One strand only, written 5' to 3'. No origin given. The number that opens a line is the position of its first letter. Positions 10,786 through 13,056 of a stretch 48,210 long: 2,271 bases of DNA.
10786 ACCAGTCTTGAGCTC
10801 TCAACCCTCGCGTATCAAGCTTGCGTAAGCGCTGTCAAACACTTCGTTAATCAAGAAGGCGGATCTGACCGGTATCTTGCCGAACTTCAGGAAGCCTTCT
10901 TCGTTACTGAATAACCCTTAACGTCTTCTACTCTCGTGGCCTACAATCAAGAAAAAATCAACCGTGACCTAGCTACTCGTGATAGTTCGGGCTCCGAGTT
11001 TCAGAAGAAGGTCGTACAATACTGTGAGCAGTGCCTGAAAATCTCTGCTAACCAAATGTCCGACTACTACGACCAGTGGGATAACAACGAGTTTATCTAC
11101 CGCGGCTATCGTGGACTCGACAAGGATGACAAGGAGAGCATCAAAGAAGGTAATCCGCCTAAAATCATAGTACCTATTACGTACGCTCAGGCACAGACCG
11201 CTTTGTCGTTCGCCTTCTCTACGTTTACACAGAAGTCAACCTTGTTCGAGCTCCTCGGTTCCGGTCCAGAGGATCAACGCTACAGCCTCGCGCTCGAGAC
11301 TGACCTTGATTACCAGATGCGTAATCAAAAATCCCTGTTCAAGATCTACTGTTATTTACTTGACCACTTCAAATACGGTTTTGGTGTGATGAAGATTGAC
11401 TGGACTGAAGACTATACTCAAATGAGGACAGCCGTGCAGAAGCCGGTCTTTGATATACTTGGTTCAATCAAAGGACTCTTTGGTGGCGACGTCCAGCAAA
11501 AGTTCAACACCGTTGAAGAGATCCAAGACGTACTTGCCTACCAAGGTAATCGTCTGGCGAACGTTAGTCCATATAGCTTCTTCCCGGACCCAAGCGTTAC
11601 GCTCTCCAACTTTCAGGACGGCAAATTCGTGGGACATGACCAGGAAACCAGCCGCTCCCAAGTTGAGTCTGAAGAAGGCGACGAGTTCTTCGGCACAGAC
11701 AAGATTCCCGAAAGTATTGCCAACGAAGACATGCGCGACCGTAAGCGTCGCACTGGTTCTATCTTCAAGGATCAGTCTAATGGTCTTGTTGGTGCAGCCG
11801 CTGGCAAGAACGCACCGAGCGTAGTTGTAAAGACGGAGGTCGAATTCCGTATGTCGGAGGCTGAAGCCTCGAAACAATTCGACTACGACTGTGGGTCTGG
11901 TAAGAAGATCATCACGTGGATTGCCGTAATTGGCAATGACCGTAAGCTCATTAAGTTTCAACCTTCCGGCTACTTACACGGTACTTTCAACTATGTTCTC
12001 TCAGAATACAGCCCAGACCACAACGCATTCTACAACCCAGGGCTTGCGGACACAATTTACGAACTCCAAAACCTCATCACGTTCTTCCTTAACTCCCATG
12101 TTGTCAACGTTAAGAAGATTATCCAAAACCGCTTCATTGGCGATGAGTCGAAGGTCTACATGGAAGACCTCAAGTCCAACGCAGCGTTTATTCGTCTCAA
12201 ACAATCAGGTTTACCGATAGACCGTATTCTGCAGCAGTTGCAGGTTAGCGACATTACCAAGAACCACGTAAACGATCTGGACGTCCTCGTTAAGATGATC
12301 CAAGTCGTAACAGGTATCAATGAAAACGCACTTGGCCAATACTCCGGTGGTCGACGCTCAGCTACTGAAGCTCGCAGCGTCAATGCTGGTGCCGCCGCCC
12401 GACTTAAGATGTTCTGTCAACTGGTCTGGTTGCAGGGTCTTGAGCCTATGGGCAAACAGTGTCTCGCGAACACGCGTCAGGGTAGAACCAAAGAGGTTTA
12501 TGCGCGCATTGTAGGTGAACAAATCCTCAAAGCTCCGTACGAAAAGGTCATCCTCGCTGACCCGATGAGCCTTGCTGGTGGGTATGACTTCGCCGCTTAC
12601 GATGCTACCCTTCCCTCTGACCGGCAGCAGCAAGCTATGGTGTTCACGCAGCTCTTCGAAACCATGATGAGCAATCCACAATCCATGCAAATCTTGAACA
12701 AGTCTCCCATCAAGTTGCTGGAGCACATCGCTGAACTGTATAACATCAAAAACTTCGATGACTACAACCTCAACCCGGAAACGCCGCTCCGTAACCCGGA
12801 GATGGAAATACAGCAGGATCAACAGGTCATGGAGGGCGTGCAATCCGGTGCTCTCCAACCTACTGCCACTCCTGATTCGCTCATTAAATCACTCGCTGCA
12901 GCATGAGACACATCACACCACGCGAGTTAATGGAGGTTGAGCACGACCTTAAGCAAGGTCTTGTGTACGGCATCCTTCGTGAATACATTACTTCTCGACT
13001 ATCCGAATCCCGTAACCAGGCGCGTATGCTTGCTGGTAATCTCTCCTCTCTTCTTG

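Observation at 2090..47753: A 24-bp near-palindrome, 12 copies, marking gene junctions around the whole genome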

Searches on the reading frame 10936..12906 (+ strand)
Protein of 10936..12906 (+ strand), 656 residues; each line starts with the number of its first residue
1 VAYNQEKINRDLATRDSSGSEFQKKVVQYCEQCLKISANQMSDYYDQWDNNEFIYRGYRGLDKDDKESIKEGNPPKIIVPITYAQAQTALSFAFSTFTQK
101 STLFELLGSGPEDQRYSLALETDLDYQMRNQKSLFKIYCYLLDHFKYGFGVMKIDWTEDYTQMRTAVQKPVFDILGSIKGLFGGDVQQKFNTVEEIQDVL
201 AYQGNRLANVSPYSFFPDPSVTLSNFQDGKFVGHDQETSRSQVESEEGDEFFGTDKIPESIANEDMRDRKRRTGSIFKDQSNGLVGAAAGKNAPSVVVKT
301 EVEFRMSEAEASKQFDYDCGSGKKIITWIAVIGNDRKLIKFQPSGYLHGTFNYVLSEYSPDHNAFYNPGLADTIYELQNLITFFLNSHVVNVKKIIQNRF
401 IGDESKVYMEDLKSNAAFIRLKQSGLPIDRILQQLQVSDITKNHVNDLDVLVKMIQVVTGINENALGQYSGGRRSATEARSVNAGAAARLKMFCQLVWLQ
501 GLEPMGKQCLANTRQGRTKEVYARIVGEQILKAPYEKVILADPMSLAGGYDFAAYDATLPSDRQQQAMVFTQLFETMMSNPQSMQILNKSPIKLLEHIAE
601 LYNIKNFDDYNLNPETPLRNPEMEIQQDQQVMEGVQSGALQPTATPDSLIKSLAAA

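Call 7: search_protein_families(library=phrogs, proteins=[window:10936-12906:+], max_evalue=0.001)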
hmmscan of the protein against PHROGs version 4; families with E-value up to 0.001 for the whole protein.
window:10936-12906:+ (656 aa): 3 families
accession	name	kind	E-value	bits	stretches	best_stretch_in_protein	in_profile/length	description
phrog_1216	-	head and packaging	1.7e-15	57.6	1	85-633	71-617/714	portal protein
phrog_15554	-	head and packaging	7.6e-06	25.3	1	314-632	322-638/666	portal protein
phrog_156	-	head and packaging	9.4e-06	25.3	1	325-636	270-593/681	portal protein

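Call 12: search_dna_similar(query=window:10936-12906:+, collection=phages, mode=protein, max_rows=25)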
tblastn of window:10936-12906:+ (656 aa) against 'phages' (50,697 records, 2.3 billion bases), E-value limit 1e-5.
Records with a match: 19; places in all: 19; records where one place covers at least 80% of the query: 5.
Best place of each record, by identity: <60% 19.
By first word of the organism name: Pseudomonas 14; Microcystis 1; Vibrio 1; Caulobacter 1; Desulfofustis 1; Roseobacter 1.
By host as written in the record: Pseudomonas aeruginosa 11; - 3; Microcystis elabens 1; Vibrio splendidus 1; Caulobacter sp. 1; Roseobacter sp. (CHUG lineage) 1; Psuedomonas aeruginosa 1.
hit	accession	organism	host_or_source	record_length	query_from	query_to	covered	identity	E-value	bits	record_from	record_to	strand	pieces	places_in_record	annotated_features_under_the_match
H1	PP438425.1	Microcystis phage Mel-JY34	Microcystis elabens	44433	35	640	92%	28.3%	1e-67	247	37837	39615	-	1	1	hypothetical protein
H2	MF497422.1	Vibrio phage vB_VspS_VS-ABTNL-3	Vibrio splendidus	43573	34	649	94%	26.5%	2e-58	219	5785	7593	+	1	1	hypothetical protein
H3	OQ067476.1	Caulobacter phage Kuura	Caulobacter sp.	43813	17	610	91%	26.0%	2e-43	174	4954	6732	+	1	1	putative portal protein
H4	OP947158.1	Desulfofustis phage LS06-2018-MD01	-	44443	20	642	95%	23.5%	4e-31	136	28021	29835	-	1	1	portal protein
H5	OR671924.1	Roseobacter phage CRP-810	Roseobacter sp. (CHUG lineage)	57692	4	643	83%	21.4%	1e-10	129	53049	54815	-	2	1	portal protein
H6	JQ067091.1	Pseudomonas phage PaMx32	Pseudomonas aeruginosa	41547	315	610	45%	18.7%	5e-6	56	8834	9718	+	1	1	record has no annotation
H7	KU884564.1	Pseudomonas phage PaMx43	Pseudomonas aeruginosa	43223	315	610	45%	18.7%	8e-6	56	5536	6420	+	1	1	putative portal protein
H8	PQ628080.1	Pseudomonas phage Neko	Pseudomonas aeruginosa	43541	315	610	45%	18.7%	8e-6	56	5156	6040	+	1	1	portal protein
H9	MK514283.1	Pseudomonas phage vB_PaeP_TF17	Psuedomonas aeruginosa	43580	315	610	45%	18.7%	8e-6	56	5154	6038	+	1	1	putative portal protein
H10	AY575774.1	Pseudomonas phage PaP2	-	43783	315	610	45%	18.7%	8e-6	56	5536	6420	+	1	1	orf8: p08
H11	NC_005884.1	Pseudomonas phage PaP2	Pseudomonas aeruginosa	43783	315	610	45%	18.7%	8e-6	56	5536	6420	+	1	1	portal protein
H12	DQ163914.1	Pseudomonas phage 119X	-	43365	315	610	45%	18.7%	8e-6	56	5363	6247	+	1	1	record has no annotation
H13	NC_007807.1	Pseudomonas phage 119X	Pseudomonas aeruginosa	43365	315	610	45%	18.7%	8e-6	56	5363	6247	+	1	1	119X_gp08: portal protein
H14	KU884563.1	Pseudomonas phage PaMx41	Pseudomonas aeruginosa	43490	315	610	45%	18.7%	8e-6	56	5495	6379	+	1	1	putative portal protein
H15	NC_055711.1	Pseudomonas phage PaMx41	Pseudomonas aeruginosa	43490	315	610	45%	18.7%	8e-6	56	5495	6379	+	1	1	portal protein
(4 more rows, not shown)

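Call 14: find_related_loci(query=window:10936-12906:+, collection=viral_contigs, flank=10000)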
Query window:10936-12906:+ (656 aa) in viral_contigs; peptide patterns used: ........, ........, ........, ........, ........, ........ (x = any residue, [..] = any of these).
4 stretches matched a pattern, but none encodes a relative of the query by tblastn (E <= 1e-3).

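Call 16: find_homologous_proteins(query=window:10936-12906:+, max_evalue=1e-10)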
Query window:10936-12906:+ (656 aa): 132 proteins with E <= 1e-10 among 8000 candidates; the best 120 are listed.
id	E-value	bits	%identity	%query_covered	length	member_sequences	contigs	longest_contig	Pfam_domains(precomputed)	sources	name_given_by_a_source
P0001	0.0e+0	1487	100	100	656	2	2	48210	PF23899.2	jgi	-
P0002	0.0e+0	1210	78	100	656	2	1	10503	PF23899.2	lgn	-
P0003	0.0e+0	1018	69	100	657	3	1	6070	PF23899.2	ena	-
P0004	5.8e-290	982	65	100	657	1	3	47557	PF23899.2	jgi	jgi:hypothetical protein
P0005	6.5e-290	981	66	100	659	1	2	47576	PF23899.2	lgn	-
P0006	7.1e-289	978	66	100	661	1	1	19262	PF23899.2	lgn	-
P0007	1.3e-284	964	64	100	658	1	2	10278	PF23899.2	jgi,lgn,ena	jgi:hypothetical protein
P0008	5.1e-284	962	64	100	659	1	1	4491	PF23899.2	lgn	-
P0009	4.2e-283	959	64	100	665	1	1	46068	PF23899.2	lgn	-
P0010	7.6e-280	948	64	100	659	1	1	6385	PF23899.2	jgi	jgi:hypothetical protein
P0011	9.6e-278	941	63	100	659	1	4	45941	PF23899.2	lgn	-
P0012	1.5e-274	931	63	100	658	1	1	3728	PF23899.2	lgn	-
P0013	1.5e-257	875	60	97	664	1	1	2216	PF23899.2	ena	-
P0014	3.8e-255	867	60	97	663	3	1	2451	PF23899.2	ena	-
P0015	1.0e-249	849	56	99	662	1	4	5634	PF23899.2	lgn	-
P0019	1.9e-242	825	57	98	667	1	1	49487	PF23899.2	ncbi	-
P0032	1.3e-218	746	53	93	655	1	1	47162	PF23899.2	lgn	-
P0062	4.8e-203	694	49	98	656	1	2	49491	PF23899.2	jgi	jgi:hypothetical protein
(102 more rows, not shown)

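Call 17: find_encoding_contigs(protein=P0004, flank=10000, max_places=2)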
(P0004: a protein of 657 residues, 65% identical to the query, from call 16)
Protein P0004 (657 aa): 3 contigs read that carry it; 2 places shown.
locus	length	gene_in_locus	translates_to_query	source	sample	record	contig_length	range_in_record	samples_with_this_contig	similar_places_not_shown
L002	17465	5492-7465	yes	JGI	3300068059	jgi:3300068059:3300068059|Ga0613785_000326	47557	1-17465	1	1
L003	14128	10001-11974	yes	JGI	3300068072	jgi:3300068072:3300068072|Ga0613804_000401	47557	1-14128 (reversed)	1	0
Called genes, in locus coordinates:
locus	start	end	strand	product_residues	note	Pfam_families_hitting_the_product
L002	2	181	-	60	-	?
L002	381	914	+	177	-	-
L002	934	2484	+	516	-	-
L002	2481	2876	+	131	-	-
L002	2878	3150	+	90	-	-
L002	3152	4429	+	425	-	-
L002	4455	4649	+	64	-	PF23987:Phage_holin_10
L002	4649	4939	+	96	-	-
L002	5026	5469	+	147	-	-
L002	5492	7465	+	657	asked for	PF23899:SU10_portal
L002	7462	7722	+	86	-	-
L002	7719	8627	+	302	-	-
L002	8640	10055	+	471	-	PF17236:SU10_MCP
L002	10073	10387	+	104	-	-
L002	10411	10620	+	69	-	-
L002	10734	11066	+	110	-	PF01541:GIY-YIG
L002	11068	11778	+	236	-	-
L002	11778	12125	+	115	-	-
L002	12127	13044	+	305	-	-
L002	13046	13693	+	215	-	-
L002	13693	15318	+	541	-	-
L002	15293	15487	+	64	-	-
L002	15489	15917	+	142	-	-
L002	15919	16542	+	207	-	-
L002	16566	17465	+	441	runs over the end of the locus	-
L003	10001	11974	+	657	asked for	PF23899:SU10_portal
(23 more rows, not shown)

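Call 18: find_encoding_contigs(protein=P0005, flank=10000, max_places=2)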
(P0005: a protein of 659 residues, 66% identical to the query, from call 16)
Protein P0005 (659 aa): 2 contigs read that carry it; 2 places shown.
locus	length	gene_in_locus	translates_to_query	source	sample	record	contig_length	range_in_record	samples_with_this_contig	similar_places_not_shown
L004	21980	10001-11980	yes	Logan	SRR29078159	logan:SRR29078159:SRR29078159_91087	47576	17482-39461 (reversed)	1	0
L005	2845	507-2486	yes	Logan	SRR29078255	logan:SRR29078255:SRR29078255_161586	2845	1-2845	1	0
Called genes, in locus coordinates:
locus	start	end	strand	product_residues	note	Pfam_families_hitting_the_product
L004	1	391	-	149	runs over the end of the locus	-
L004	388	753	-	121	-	-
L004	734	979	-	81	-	-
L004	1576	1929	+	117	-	-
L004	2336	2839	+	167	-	-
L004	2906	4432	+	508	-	-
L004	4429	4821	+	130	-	-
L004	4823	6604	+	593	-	-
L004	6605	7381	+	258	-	-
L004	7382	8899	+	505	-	-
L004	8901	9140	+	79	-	-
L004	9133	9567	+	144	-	-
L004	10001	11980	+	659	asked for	PF23899:SU10_portal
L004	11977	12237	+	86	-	-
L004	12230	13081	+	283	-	-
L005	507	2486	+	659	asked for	PF23899:SU10_portal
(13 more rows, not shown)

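Call 19: find_encoding_contigs(protein=P0002, flank=10000, max_places=2)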
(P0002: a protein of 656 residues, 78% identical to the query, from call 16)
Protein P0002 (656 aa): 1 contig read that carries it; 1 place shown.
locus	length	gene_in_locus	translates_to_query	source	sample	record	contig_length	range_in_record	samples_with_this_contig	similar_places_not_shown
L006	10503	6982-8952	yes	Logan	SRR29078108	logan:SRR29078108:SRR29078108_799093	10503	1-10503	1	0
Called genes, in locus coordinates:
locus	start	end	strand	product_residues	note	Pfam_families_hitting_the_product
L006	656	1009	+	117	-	-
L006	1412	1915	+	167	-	-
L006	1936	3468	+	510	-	-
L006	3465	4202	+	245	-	-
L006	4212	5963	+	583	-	-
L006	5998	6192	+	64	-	PF23987:Phage_holin_10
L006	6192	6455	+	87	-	-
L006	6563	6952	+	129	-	-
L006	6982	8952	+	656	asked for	PF23899:SU10_portal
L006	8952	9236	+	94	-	-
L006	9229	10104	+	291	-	-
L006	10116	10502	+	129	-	?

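Call 30: find_encoding_contigs(protein=P0009, flank=10000, max_places=1)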
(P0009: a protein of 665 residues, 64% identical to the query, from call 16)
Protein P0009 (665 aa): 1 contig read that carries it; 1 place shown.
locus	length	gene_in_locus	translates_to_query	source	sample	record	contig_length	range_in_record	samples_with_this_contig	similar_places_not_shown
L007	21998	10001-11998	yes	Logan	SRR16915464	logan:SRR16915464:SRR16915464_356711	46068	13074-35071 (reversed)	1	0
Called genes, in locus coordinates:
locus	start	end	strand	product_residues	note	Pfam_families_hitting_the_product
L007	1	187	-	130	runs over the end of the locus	-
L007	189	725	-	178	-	PF01327:Pep_deformylase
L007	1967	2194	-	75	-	-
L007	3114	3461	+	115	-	-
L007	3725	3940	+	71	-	-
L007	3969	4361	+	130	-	-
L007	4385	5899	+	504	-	-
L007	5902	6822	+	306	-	-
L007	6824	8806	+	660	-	-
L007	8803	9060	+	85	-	-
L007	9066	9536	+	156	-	-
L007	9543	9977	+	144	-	-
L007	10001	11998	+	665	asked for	PF23899:SU10_portal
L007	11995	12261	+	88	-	-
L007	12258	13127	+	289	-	-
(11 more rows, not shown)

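Call 31: find_encoding_contigs(protein=P0019, flank=10000, max_places=1)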
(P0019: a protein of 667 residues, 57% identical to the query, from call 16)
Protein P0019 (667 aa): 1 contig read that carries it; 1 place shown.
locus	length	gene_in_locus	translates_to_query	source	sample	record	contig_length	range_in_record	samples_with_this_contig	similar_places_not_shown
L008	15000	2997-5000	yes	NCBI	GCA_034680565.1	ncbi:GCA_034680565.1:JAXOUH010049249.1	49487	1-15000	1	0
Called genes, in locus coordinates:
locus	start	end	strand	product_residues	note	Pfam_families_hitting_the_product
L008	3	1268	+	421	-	?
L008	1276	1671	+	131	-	-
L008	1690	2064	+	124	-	PF24146:K1-lyase_C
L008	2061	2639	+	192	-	-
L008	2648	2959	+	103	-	-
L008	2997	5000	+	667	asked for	PF23899:SU10_portal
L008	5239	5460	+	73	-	-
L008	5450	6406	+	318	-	-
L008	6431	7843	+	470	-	PF17236:SU10_MCP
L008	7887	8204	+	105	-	-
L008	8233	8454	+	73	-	-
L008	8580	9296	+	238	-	-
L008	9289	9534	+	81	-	-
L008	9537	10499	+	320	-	PF13385:Laminin_G_3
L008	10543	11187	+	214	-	-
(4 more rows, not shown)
